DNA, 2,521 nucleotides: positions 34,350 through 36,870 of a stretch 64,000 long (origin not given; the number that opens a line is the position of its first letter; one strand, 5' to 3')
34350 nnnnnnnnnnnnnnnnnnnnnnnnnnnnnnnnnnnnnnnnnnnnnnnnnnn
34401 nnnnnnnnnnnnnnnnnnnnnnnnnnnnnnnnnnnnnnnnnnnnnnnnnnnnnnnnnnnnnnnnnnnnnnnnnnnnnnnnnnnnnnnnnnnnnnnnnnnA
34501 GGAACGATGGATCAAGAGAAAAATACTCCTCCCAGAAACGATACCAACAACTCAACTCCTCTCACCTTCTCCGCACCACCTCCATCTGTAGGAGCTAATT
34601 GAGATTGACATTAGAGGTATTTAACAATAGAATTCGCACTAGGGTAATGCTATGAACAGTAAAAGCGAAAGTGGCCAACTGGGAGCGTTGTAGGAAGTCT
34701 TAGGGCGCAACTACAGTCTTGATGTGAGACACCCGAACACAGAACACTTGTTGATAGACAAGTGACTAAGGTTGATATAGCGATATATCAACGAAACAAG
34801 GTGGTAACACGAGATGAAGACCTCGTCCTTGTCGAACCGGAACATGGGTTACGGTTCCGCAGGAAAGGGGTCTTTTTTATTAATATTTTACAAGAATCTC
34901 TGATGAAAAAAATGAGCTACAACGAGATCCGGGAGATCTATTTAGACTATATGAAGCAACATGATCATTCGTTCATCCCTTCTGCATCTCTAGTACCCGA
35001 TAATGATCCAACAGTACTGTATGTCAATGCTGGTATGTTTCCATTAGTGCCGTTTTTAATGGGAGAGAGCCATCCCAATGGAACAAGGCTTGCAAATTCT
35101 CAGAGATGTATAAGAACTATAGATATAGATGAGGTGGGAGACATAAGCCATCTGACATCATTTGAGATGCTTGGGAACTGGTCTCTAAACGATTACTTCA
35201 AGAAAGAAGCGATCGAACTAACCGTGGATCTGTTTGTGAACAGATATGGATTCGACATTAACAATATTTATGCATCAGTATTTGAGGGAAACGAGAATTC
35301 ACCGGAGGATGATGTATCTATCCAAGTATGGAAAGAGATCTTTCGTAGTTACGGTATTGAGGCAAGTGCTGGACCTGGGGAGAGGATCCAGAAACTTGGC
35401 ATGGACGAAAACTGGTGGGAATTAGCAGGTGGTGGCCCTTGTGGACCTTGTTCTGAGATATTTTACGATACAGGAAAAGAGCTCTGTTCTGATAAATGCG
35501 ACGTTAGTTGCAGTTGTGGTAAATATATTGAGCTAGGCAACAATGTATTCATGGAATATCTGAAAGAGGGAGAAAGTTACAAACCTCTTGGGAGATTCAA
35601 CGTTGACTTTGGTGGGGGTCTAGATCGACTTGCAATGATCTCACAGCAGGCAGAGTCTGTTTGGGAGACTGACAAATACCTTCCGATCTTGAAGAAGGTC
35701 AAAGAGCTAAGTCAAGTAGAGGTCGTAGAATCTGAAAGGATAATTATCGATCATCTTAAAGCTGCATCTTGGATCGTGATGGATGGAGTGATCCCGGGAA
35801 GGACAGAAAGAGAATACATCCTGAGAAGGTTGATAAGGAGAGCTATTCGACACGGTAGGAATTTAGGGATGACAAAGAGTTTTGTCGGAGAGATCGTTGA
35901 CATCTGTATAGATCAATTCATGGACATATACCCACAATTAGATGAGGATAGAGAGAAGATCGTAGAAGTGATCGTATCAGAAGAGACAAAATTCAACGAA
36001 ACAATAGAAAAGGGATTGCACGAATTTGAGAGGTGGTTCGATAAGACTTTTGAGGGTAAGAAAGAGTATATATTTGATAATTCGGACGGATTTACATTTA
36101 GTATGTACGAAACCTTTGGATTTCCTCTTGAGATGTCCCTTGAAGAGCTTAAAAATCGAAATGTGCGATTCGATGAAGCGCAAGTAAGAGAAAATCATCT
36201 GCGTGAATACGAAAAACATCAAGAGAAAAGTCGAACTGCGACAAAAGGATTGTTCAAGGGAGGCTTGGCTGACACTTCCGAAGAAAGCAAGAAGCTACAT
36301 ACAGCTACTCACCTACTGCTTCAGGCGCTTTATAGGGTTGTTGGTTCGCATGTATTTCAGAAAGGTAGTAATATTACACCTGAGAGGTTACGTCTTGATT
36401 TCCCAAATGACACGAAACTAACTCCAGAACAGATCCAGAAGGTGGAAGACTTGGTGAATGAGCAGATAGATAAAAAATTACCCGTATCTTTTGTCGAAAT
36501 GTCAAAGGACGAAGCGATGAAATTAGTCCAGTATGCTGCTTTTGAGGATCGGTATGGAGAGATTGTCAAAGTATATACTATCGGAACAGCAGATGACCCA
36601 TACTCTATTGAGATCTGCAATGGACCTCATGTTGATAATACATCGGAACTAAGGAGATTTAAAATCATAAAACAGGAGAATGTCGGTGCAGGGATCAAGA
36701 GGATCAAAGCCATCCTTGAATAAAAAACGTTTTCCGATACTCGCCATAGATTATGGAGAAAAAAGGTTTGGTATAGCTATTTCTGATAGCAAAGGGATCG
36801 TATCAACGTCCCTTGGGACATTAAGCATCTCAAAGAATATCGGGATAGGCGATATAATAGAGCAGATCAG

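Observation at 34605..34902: Well-formed T-box riboswitch with its own promoter upstream of the truncated alaS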

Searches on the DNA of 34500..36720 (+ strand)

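Call 4: search_rna_families(source=window, start=34500, end=35000, threshold=evalue, max_evalue=10, show_alignments=5)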
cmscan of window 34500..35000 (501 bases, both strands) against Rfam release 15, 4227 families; matches with E-value up to 10: 5.
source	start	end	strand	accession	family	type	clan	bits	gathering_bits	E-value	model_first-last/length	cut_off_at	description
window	34643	34833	+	RF00230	T-box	Cis-reg; leader;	-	42.9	93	3.1e-08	1-219/219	no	T-box leader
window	34759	34913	-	RF01891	TUG1_3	Gene; lncRNA;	-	17.6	90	0.18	88-236/236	no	Taurine upregulated gene 1 conserved region 3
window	34882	34961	-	RF02218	ZNRD1-AS1_1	Gene; lncRNA;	-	16.2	50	0.79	1-68/68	no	ZNRD1 antisense RNA 1 conserved region 1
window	34815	34876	+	RF03664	MIR6288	Gene; miRNA;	-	14.7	74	7.1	1-92/92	no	MIR6288 microRNA precursor family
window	34896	34943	+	RF01120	sR33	Gene; snRNA; snoRNA; CD-box;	-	11.7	37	8.8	1-55/55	no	Small nucleolar RNA sR33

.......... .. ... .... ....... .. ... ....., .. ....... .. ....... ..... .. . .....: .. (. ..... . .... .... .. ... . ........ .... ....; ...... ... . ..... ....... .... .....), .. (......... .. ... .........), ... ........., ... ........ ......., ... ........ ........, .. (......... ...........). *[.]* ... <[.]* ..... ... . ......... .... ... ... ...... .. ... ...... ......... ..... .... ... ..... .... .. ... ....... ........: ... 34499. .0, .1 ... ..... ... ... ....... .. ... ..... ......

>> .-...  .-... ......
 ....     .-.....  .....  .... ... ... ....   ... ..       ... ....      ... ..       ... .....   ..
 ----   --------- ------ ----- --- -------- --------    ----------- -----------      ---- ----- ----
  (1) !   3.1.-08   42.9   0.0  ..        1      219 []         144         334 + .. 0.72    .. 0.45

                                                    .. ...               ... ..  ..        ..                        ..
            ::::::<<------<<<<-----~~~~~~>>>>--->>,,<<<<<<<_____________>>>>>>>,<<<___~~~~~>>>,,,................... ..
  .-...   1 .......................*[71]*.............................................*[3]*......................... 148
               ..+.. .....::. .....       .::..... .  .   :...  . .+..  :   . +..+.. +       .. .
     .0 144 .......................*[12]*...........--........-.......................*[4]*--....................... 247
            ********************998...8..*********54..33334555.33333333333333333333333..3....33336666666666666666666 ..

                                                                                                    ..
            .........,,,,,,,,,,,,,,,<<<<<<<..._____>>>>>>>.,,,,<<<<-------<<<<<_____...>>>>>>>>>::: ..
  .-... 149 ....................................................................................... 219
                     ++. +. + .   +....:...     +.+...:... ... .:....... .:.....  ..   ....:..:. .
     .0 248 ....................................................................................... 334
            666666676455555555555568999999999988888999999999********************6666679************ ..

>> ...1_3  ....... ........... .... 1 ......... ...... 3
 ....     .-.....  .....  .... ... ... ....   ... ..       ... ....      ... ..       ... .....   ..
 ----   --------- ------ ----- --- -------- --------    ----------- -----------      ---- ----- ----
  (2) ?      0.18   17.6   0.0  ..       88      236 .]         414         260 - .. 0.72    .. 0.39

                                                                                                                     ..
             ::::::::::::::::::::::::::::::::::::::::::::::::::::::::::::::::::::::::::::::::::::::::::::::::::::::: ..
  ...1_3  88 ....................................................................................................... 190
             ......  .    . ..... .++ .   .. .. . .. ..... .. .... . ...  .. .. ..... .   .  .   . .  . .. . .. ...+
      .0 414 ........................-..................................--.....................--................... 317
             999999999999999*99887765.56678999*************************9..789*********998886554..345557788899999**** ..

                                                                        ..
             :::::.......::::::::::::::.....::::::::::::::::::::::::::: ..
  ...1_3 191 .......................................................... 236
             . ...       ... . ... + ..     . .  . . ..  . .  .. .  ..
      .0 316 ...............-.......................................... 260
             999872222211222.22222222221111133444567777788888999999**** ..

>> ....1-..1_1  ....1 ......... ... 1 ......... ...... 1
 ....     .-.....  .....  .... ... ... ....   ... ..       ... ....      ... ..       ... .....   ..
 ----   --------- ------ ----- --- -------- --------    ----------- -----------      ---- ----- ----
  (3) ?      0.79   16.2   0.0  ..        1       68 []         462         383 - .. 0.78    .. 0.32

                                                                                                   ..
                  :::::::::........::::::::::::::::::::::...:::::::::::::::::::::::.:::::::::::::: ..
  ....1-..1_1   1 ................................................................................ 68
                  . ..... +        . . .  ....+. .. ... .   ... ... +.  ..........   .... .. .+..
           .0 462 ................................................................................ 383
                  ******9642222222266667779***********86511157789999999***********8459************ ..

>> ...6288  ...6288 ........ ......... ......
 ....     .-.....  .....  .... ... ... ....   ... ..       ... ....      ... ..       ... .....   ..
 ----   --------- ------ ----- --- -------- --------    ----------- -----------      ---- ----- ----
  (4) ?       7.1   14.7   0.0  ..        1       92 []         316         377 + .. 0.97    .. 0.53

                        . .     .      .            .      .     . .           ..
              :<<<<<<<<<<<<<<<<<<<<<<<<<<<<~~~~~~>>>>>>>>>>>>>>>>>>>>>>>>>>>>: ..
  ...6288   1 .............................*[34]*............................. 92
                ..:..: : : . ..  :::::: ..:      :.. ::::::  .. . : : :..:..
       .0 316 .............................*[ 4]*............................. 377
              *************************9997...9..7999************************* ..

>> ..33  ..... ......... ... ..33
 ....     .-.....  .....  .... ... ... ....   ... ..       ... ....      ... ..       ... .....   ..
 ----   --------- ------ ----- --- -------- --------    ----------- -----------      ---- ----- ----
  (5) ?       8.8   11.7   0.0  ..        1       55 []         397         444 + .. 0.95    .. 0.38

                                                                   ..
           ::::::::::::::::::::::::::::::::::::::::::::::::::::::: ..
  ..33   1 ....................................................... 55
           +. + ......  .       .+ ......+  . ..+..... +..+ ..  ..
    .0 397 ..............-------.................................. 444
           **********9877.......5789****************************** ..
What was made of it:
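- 34649..34686 (+): Reduced Stem I. It has a K-turn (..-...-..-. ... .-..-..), a lower helix CAGU/ACUG, a 5' loop AAAA, a 2-bp distal stub capped by GAAA, and a 3' loop G-GCC-A. There is no AG bulge or distal-loop platform. Rfam alignment in call 4 has a 12-nt insert where the model has 71.
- On T-box leader (Rfam RF00230): 12-nt insert where the model has 71 (call 4).
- The Rfam alignment shows a 12-nt insert where the model has 71 (call 4).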

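Call 47: search_rna_families(sources=[L001, L022, L201, L203, L204, L206, L202, L205], threshold=evalue, max_evalue=0.01, show_alignments=3)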
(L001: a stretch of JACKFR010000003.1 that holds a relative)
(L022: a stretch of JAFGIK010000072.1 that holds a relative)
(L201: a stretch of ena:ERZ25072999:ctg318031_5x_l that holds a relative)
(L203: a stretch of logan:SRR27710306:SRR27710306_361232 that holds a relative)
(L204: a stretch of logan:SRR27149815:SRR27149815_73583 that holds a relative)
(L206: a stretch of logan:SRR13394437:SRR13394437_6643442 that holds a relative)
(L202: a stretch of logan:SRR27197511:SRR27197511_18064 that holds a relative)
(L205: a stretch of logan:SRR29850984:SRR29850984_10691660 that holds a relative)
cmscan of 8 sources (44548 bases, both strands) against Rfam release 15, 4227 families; matches with E-value up to 0.01: 5.
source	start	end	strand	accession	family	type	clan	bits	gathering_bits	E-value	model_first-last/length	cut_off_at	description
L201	2689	2886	+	RF00230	T-box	Cis-reg; leader;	-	50.1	93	3.8e-08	1-219/219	no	T-box leader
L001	2242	2428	+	RF00230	T-box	Cis-reg; leader;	-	43.9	93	1.5e-06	1-219/219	no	T-box leader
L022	2263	2400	+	RF00230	T-box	Cis-reg; leader;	-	40.6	93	1.1e-05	1-219/219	no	T-box leader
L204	1220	1429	+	RF00230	T-box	Cis-reg; leader;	-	39.8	93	1.7e-05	1-219/219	no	T-box leader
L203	1240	1428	+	RF00230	T-box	Cis-reg; leader;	-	30.3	93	0.0048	1-219/219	no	T-box leader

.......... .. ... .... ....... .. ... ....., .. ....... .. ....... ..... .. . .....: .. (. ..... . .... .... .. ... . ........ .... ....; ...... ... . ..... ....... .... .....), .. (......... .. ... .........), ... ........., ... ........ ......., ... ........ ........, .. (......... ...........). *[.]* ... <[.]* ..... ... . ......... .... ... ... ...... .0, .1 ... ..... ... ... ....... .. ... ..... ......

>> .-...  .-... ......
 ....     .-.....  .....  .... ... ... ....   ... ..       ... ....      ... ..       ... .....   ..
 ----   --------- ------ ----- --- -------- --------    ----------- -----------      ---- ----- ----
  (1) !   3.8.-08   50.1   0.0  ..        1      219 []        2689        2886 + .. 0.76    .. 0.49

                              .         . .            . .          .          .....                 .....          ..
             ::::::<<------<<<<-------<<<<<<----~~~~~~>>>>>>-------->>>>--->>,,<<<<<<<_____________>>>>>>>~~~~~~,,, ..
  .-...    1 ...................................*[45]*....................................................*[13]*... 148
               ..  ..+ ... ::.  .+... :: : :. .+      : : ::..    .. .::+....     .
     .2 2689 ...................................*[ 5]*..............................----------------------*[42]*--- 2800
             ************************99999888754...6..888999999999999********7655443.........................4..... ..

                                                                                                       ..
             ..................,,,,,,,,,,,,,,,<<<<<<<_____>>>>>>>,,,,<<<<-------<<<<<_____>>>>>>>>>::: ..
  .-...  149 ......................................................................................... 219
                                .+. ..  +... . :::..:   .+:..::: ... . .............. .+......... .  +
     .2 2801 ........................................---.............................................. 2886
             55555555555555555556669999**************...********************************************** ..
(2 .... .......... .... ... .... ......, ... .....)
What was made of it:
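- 34674..34677 (+): Specifier codon GCC (Ala) followed by the conserved purine A, directly 5' of the lower helix. The Rfam alignment of L201 puts GCC-A at the model's specifier and purine positions (call 47).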

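Call 79: search_rna_families(sources=[L079, L012, L051, L026, L213, L210, L076, L077, L078], threshold=evalue, max_evalue=0.01)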
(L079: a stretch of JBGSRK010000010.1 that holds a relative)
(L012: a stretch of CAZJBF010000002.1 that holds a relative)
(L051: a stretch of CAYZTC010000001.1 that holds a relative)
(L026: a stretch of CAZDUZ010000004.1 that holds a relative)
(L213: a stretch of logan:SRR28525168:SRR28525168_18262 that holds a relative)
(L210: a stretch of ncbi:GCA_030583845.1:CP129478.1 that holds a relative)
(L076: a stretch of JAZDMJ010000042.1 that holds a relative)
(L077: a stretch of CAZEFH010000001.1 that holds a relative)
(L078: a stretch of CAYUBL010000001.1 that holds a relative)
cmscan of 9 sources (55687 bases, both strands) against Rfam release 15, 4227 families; matches with E-value up to 0.01: 2.
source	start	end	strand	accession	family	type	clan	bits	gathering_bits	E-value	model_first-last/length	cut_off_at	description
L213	734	927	+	RF00230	T-box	Cis-reg; leader;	-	41.2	93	9.4e-06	1-219/219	no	T-box leader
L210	827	1036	+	RF00230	T-box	Cis-reg; leader;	-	38.9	93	3.6e-05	1-219/219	no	T-box leader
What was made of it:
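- All sister leaders match the same model at 30-50 bits (calls 47, 79).
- Tried and rejected: Other leaders in long-gap loci (L012, L026, L051, L079) and in distant Patescibacteria alaS loci (L076-L078): no Rfam hit (call 79).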
